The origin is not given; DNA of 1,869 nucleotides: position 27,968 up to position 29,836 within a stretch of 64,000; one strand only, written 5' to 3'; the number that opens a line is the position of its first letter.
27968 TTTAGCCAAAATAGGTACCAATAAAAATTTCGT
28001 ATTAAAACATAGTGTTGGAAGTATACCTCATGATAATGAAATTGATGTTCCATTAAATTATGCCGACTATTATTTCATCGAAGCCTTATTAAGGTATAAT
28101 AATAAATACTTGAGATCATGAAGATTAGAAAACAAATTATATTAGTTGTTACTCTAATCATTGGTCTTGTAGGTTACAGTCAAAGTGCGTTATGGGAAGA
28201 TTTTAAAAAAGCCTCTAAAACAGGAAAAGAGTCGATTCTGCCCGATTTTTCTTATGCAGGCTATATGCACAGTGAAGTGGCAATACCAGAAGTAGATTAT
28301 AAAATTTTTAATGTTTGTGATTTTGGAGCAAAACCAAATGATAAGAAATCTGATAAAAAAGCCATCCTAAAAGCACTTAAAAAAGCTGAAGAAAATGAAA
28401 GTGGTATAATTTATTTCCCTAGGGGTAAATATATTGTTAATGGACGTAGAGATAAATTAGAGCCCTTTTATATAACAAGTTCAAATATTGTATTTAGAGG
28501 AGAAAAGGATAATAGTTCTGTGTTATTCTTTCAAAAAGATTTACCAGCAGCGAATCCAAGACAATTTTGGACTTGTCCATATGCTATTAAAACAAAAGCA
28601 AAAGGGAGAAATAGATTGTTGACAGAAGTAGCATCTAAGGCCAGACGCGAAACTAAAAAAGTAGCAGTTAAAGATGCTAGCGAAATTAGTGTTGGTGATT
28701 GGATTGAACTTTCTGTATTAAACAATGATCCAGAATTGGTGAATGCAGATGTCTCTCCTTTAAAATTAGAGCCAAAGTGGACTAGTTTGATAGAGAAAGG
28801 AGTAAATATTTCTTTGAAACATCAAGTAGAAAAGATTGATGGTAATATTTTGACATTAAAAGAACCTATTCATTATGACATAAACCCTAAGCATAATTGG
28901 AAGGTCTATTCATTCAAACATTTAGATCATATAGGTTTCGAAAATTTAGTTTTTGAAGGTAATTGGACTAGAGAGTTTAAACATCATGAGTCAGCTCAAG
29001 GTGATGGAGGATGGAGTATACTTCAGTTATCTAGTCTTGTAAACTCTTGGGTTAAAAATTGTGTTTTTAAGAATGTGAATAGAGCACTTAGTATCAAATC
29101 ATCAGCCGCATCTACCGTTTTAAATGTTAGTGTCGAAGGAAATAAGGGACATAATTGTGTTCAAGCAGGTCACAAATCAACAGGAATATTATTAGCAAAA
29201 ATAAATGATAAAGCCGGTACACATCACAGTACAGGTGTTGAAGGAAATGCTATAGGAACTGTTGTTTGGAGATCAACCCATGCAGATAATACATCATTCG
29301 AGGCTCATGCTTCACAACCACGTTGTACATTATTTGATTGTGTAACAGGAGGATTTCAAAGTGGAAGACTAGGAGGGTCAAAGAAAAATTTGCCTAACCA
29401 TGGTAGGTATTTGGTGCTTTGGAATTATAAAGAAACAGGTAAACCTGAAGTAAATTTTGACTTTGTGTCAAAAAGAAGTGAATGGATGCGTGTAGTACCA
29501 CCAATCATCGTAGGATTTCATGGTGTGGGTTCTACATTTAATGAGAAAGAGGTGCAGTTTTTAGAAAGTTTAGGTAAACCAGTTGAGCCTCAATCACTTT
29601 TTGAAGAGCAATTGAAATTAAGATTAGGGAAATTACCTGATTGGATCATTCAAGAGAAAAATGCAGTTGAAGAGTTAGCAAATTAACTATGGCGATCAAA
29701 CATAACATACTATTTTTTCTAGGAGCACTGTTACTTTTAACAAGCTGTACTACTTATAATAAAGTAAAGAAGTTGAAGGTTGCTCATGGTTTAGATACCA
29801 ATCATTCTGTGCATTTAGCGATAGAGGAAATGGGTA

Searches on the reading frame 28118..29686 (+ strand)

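Call 8: search_protein_families(library=pfam, proteins=[window:28118-29686:+], max_evalue=0.001)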
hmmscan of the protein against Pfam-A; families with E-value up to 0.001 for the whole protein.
window:28118-29686:+ (522 aa): 2 families
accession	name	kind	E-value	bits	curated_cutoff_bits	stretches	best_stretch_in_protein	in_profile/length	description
PF16315.10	DUF4955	-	3.4e-54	183.5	25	1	367-510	1-146/149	Domain of unknown function (DUF4955)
PF12708.12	Pect-lyase_RHGA_epim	-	2e-12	47.8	27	1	63-136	1-68/213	Rhamnogalacturonase A/epimerase, pectate lyase-like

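Call 16: search_protein_families(library=ncbifam, proteins=[window:28118-29686:+], max_evalue=0.01)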
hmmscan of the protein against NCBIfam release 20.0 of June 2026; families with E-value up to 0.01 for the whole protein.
window:28118-29686:+ (522 aa): 3 families
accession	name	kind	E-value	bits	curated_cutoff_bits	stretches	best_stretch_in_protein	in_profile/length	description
NF058554.1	BT_3328_fam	equivalog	2.1e-132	443.1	1100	1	7-510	292-836/840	BT3328 family hyaluronic acid endo-lyase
NF049898.1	RhamgalacuronBT4146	equivalog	5.3e-06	25.4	500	1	66-107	1-42/445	rhamnogalacturonidase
NF049892.1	AlphdgalacturondseBT4155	equivalog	0.0074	15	800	0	56-107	46-94/454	alpha-d-galacturonidase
